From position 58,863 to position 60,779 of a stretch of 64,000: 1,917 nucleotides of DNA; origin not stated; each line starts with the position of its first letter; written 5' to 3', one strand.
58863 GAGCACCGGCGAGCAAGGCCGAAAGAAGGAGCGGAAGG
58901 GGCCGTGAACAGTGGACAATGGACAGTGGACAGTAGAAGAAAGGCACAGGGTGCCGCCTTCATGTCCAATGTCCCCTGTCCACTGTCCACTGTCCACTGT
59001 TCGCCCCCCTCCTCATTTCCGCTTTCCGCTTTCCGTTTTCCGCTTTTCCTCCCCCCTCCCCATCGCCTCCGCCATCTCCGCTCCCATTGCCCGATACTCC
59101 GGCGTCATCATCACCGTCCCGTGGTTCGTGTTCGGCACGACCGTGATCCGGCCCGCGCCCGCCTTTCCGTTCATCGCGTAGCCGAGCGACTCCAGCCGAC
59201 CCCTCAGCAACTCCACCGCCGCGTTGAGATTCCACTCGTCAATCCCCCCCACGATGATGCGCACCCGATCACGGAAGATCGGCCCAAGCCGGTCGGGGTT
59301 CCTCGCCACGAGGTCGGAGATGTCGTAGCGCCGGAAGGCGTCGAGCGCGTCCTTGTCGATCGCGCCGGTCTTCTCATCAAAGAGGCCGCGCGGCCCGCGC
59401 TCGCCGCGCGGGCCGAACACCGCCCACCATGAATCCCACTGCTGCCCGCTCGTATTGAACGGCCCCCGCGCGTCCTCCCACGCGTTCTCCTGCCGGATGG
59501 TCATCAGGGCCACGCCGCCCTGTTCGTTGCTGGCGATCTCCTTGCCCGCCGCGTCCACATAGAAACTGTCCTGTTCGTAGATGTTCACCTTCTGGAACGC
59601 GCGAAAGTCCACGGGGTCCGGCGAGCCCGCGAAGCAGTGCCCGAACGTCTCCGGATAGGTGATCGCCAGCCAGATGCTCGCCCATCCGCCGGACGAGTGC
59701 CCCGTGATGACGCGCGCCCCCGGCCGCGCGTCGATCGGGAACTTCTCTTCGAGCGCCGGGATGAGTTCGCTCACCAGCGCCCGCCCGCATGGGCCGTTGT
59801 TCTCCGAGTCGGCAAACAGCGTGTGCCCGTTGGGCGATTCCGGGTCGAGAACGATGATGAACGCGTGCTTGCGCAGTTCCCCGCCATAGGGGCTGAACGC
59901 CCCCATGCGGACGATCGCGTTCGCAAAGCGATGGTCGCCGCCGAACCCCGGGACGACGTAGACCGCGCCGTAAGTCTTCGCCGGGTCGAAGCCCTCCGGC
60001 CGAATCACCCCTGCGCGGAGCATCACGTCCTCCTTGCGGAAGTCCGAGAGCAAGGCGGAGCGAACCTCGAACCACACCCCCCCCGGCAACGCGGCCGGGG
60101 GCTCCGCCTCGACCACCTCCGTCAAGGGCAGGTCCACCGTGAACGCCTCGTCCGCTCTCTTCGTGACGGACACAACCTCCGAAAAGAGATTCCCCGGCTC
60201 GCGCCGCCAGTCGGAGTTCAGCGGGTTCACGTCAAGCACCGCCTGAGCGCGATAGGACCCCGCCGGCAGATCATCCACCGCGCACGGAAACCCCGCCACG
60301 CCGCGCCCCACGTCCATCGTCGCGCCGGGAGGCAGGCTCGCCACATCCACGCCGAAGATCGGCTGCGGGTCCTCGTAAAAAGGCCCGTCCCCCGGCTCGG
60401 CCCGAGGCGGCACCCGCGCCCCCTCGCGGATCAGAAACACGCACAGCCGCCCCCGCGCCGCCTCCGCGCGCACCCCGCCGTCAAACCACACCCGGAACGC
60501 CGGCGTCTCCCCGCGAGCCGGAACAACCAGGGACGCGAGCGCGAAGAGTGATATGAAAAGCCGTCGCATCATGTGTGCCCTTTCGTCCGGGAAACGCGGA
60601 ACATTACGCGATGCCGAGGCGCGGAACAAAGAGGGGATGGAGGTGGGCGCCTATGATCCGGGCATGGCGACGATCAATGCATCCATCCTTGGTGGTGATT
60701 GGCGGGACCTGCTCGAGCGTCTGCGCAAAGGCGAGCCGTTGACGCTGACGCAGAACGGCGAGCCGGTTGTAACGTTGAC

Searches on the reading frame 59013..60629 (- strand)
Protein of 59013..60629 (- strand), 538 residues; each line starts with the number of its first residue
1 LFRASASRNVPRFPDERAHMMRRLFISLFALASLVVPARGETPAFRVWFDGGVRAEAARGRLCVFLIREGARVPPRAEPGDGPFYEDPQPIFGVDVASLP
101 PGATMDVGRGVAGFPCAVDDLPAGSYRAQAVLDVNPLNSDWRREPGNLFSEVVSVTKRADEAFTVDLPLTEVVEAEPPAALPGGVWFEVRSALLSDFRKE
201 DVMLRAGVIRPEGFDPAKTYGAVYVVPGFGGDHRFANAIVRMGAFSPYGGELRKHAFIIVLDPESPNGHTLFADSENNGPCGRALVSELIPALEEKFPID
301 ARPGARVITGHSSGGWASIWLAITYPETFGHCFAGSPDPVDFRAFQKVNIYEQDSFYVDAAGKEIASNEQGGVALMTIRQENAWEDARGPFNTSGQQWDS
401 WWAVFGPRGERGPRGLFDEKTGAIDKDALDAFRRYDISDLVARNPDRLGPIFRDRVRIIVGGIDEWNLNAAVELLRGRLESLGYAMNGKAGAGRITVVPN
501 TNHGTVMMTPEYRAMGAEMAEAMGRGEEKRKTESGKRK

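Call 22: search_protein_families(library=pfam, proteins=[window:59013-60629:-], max_evalue=0.001)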
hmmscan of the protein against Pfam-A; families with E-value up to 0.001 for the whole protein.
window:59013-60629:- (538 aa): 1 family
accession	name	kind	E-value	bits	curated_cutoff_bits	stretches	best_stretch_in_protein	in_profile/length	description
PF00756.26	Esterase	-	4.5e-12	46.7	22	1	208-340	12-153/251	Putative esterase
